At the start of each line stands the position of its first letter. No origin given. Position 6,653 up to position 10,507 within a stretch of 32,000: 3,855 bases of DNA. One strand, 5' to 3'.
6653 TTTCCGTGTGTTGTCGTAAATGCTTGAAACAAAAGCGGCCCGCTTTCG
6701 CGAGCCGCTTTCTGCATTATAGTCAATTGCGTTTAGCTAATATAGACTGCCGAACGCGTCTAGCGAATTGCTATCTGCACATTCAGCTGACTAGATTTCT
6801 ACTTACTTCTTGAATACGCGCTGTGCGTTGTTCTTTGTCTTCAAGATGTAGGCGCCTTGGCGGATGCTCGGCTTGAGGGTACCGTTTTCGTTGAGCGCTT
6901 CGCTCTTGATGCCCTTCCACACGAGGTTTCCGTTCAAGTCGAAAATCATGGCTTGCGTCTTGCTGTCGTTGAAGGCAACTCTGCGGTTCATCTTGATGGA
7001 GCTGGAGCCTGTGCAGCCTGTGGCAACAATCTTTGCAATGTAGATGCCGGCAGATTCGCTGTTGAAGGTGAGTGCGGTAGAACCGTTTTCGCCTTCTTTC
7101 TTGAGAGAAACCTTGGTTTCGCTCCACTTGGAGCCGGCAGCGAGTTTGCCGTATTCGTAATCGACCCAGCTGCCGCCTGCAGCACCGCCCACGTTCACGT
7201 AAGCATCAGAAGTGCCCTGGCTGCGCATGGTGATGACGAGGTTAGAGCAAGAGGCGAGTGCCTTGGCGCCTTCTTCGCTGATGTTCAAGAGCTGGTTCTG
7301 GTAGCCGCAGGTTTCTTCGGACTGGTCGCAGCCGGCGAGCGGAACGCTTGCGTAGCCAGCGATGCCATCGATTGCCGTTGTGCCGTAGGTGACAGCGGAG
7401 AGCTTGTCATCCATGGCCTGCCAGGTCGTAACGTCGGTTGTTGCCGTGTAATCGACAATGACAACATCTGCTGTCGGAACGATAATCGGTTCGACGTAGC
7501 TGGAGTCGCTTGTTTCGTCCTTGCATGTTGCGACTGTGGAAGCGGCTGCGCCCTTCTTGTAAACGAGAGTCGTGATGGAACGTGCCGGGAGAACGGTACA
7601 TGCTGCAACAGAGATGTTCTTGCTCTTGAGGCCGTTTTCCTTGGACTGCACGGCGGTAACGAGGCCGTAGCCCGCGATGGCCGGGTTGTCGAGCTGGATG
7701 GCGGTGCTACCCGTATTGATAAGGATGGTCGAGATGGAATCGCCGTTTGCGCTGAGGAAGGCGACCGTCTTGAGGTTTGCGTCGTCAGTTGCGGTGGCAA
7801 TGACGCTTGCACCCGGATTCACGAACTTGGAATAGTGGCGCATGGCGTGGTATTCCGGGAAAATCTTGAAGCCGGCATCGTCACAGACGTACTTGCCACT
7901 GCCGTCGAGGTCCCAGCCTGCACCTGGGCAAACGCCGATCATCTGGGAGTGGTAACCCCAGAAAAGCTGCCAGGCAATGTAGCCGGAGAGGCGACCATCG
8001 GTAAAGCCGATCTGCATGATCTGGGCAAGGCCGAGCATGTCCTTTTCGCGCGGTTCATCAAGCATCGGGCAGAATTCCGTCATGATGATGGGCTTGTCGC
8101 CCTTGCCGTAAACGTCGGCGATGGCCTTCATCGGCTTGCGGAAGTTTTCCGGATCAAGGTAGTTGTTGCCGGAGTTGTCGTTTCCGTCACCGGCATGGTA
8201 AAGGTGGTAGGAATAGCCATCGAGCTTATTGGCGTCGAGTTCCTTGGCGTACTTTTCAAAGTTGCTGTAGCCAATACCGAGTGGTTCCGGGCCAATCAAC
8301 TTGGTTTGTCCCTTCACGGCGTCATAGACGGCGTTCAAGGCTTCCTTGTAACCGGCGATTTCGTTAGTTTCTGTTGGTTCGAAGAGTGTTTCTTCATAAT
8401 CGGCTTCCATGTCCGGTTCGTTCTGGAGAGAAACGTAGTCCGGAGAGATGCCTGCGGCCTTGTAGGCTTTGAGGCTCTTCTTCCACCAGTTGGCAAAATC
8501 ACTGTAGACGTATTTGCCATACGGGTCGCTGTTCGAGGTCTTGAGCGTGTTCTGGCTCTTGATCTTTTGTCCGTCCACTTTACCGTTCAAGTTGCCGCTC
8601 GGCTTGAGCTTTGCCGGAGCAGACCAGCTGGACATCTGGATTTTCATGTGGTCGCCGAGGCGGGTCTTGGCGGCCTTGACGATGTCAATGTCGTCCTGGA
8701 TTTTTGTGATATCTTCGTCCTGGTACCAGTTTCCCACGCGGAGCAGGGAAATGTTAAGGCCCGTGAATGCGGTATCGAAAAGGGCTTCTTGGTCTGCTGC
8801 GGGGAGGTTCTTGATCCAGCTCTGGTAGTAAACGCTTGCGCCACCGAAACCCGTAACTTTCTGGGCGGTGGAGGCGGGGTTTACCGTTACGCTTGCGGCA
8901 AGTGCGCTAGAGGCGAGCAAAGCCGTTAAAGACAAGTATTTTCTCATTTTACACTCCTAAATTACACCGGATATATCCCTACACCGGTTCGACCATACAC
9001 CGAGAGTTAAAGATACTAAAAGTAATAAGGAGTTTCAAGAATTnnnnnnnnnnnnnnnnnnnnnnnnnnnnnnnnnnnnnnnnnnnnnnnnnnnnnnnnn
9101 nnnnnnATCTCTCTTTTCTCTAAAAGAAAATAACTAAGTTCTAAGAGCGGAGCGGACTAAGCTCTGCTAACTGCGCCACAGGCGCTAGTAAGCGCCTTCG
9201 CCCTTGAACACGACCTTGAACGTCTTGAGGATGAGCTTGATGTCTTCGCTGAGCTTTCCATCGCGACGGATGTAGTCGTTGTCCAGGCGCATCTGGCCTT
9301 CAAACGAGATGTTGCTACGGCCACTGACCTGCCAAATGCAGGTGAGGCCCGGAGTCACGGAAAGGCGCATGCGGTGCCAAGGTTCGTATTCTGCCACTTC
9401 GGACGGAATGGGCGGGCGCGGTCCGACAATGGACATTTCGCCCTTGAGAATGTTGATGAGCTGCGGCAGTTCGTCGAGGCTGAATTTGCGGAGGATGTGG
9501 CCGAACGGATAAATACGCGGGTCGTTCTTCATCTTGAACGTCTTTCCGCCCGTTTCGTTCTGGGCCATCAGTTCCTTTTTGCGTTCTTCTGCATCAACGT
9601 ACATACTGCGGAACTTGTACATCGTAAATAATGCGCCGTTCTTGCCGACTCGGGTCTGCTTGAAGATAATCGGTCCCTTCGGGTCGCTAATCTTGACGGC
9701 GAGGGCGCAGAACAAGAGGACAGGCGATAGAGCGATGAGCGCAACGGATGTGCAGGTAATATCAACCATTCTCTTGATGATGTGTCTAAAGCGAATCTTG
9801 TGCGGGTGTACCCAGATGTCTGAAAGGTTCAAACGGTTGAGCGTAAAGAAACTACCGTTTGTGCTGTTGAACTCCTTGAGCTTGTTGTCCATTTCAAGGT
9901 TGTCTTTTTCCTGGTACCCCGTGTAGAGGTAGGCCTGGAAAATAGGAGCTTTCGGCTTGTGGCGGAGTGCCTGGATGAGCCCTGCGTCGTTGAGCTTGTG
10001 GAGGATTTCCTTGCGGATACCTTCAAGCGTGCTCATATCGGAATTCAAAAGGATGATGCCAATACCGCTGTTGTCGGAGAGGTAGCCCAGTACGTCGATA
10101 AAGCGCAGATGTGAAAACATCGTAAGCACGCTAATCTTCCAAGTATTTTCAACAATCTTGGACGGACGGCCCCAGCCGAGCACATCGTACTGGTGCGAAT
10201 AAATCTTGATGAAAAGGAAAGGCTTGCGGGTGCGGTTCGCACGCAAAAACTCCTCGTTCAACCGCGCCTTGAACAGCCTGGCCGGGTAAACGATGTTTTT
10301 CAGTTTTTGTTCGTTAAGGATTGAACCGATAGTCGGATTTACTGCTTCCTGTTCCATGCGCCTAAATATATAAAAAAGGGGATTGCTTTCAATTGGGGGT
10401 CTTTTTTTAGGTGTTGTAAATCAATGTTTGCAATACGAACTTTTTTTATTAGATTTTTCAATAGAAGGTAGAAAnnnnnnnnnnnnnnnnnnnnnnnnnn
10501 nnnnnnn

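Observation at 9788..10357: Degenerate GGDEF-like domain with preserved RxxD I-site spacing fused to a phosphoglycosyl transferase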

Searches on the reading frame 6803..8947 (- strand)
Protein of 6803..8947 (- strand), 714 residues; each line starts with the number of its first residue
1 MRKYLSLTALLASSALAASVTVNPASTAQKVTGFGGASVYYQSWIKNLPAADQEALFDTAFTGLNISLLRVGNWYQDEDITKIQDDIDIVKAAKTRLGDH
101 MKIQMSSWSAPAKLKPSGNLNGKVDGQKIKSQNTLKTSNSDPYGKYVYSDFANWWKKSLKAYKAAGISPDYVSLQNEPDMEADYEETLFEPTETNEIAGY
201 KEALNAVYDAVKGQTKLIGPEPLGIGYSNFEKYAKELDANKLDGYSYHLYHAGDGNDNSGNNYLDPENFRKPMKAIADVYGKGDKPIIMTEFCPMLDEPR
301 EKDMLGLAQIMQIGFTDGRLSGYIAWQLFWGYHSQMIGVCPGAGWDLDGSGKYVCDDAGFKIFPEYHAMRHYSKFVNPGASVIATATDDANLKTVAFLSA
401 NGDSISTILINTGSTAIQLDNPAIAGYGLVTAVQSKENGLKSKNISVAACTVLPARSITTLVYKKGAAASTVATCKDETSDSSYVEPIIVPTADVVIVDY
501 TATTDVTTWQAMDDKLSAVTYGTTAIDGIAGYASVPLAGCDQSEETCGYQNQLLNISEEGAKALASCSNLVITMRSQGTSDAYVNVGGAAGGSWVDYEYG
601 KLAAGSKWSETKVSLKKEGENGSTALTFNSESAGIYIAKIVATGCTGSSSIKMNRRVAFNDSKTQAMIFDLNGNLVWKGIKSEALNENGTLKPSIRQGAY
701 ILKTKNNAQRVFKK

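Call 10: search_protein_families(library=pfam, proteins=[window:6803-8947:-], max_evalue=0.001)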
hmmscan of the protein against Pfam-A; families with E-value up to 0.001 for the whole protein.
window:6803-8947:- (714 aa): 1 family
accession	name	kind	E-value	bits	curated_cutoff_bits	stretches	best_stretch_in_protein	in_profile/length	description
PF17189.10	Glyco_hydro_30C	-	0.00017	22.1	22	1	379-461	1-65/65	Glycosyl hydrolase family 30 beta sandwich domain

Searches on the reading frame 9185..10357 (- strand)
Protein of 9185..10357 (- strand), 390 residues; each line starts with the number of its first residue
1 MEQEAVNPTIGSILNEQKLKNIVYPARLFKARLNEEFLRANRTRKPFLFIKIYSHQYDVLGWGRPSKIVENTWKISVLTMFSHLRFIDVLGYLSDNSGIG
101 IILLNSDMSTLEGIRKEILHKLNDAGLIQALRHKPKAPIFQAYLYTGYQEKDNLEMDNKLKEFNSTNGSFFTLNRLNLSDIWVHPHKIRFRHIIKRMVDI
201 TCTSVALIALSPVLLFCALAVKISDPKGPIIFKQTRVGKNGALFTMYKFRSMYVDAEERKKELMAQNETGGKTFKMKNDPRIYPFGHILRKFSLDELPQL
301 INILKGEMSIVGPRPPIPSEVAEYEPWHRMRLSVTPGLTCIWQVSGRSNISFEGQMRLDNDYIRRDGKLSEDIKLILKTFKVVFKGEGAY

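Call 3: search_protein_families(library=pfam, proteins=[window:9185-10357:-], max_evalue=10)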
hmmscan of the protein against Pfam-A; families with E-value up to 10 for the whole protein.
window:9185-10357:- (390 aa): 1 family
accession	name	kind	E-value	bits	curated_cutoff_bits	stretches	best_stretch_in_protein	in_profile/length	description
PF02397.22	Bac_transf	-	8.2e-64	214.9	27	1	195-385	1-179/179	Bacterial sugar transferase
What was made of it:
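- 9203..9775 (-): Monotopic PGT catalytic core (Bac_transf, aa 195-385), including the Asp295-Glu296 dyad at 9470-9475. Pfam E 8.2e-64 (call 3).
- On Monotopic phosphoglycosyl transferase (Pfam PF02397 Bac_transf): 214.9 bits against a cutoff of 27, profile positions 1-179/179 (call 3).
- Checked: Pfam Bac_transf covers aa 195-385 over the full profile 1-179/179 (E 8.2e-64, call 3).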

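Call 4: search_protein_families(library=ncbifam, proteins=[window:9185-10357:-], max_evalue=10)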
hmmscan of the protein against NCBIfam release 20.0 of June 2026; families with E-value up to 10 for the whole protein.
window:9185-10357:- (390 aa): 10 families
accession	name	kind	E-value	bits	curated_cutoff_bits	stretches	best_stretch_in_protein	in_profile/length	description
TIGR03025.1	EPS_sugtrans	subfamily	1.6e-82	278.1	295.55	1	123-390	188-445/445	exopolysaccharide biosynthesis polyprenyl glycosylphosphotransferase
NF041877.1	EPS_EpsZ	equivalog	1.9e-82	277.3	800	1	191-389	262-458/459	exopolysaccharide biosynthesis polyisoprenyl-phosphate hexose-1-phosphate transferase EpsZ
TIGR03022.1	WbaP_sugtrans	subfamily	1.2e-69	235.7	403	1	159-390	224-456/456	undecaprenyl-phosphate galactose phosphotransferase WbaP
TIGR03023.1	WcaJ_sugtrans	equivalog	6.5e-63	213.6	410.75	1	155-390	224-453/453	undecaprenyl-phosphate glucose phosphotransferase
NF052601.1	undeca_RfbP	equivalog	3.8e-54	183.5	330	1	189-390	39-244/244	undecaprenyl-phosphate galactose phosphotransferase family protein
NF011751.0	PRK15204.1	equivalog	6.5e-49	166.8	907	1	189-390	274-476/476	undecaprenyl-phosphate galactose phosphotransferase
TIGR03013.1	EpsB_2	subfamily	2.2e-45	155.6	393.35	1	188-389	248-442/443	TIGR03013 family XrtA/PEP-CTERM system glycosyltransferase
NF007518.0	PRK10124.1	equivalog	2.5e-34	118.8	684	1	192-386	271-457/464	undecaprenyl-phosphate glucose phosphotransferase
NF050817.1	PolSacchBiosHfsE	equivalog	1.8e-30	106.1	750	1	190-366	267-443/467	polysaccharide biosynthesis protein HfsE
NF045514.1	glycotran_HepC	equivalog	1.6e-24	86.4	140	1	189-315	111-211/220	heterocyst development glycosyltransferase HepC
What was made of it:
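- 9203..9775 (-): NCBIfam EPS_sugtrans and EpsZ at E about 1e-82 (call 4).
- On Large monoPGT (WbaP/WcaJ type): NCBIfam scores are below every equivalog cutoff (call 4).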

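Call 72: predict_structure(alignment_id=A5)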
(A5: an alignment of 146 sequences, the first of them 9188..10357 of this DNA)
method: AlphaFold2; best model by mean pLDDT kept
length: 390 residues; sequences in the alignment: 146
mean_pLDDT: 61.7   pTM: 0.46
mean pLDDT of the five models: 61.7, 60.0, 59.8, 58.5, 53.3
residues with pLDDT >= 90: 0; 70-90: 152; 50-70: 127; < 50: 111
segments of 3 or more residues with pLDDT < 50: 1-3, 57-63, 250-253, 267-316, 327-350, 362-364, 381-390
pLDDT, mean of each block of 10 residues (from residue 1): 55 72 83 87 86 63 59 79 73 81 86 85 78 62 77 74 71 77 54 72 78 74 59 57 54 51 46 31 29 37 43 47 52 39 39 51 52 54 41
secondary structure, 60 per line:
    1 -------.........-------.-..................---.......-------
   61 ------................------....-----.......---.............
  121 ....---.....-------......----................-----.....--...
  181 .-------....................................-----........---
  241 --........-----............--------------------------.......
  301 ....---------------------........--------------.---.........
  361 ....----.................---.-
elements in order: H8-16 H26-43 E47-53 H67-82 E89-92 E98-104 H108-124 H128-132 E140-145 H150-165 E171-175 H178-181 H189-224 E230-237 E243-250 H256-267 H294-304 H326-333 H352-364 H369-385
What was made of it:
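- The full-length AF2 model was too poor (pLDDT 61.7, pTM 0.46) to show any domain-domain contact (call 72).
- Tried and rejected: It gives no information on domain packing (call 72).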
